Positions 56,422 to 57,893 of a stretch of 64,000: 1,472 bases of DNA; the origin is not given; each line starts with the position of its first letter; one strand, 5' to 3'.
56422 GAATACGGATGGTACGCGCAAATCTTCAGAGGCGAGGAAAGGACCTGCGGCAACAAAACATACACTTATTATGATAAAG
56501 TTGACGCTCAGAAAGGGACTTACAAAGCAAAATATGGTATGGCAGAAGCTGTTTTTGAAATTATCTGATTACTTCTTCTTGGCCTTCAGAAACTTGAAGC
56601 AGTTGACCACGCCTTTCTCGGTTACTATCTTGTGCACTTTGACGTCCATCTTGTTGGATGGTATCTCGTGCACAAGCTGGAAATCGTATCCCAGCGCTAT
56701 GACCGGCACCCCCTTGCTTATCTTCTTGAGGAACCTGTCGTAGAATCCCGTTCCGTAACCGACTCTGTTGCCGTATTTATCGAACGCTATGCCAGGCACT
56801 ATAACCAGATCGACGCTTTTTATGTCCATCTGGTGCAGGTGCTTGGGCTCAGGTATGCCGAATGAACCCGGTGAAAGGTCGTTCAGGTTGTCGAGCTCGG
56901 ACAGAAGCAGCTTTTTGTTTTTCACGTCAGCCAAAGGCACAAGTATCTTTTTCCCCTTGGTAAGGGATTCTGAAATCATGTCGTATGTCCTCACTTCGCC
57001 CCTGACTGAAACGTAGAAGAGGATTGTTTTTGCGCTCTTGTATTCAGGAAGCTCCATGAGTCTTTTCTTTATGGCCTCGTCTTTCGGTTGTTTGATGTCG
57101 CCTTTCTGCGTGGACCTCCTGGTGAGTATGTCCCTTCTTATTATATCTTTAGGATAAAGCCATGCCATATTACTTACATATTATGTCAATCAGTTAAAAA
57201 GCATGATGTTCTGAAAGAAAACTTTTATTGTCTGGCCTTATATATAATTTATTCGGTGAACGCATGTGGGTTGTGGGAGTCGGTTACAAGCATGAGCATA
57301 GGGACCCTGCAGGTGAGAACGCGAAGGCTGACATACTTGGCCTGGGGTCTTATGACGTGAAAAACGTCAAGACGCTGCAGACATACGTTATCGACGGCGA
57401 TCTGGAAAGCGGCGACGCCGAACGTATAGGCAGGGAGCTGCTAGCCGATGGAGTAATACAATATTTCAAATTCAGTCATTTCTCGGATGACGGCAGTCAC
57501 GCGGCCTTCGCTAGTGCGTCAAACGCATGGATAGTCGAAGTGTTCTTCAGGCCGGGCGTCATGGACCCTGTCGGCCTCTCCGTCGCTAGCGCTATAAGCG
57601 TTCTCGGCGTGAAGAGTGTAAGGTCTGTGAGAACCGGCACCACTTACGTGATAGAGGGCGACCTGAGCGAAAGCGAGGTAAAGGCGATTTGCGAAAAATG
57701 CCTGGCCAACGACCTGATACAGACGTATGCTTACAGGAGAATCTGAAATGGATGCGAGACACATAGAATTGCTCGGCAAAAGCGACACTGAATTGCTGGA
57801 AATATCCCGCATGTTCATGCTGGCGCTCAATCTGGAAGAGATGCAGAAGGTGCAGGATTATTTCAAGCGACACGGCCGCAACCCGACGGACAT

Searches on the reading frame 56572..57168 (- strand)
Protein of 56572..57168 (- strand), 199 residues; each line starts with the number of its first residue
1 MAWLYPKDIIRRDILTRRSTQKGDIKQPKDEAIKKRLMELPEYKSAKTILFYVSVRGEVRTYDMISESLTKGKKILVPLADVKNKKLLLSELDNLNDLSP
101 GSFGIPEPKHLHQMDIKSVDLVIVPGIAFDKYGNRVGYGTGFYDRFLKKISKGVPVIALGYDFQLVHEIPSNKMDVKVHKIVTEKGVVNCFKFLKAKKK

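Call 54: search_protein_families(library=pfam, proteins=[window:56572-57168:-], max_evalue=0.001)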
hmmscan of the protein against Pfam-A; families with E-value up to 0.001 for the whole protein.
window:56572-57168:- (199 aa): 1 family
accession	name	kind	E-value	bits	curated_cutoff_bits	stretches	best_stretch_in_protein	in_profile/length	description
PF01812.26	5-FTHF_cyc-lig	-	2.2e-42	145.5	27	1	8-184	2-186/186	5-formyltetrahydrofolate cyclo-ligase family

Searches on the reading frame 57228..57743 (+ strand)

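Call 44: search_protein_families(library=pfam, proteins=[window:57228-57743:+], max_evalue=0.01)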
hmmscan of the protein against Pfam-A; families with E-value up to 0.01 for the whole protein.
window:57228-57743:+ (172 aa): 1 family
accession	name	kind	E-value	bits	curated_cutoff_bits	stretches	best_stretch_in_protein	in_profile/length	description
PF02700.19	PurS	-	1.1e-21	77.1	22.2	2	103-170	4-76/77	Phosphoribosylformylglycinamidine (FGAM) synthase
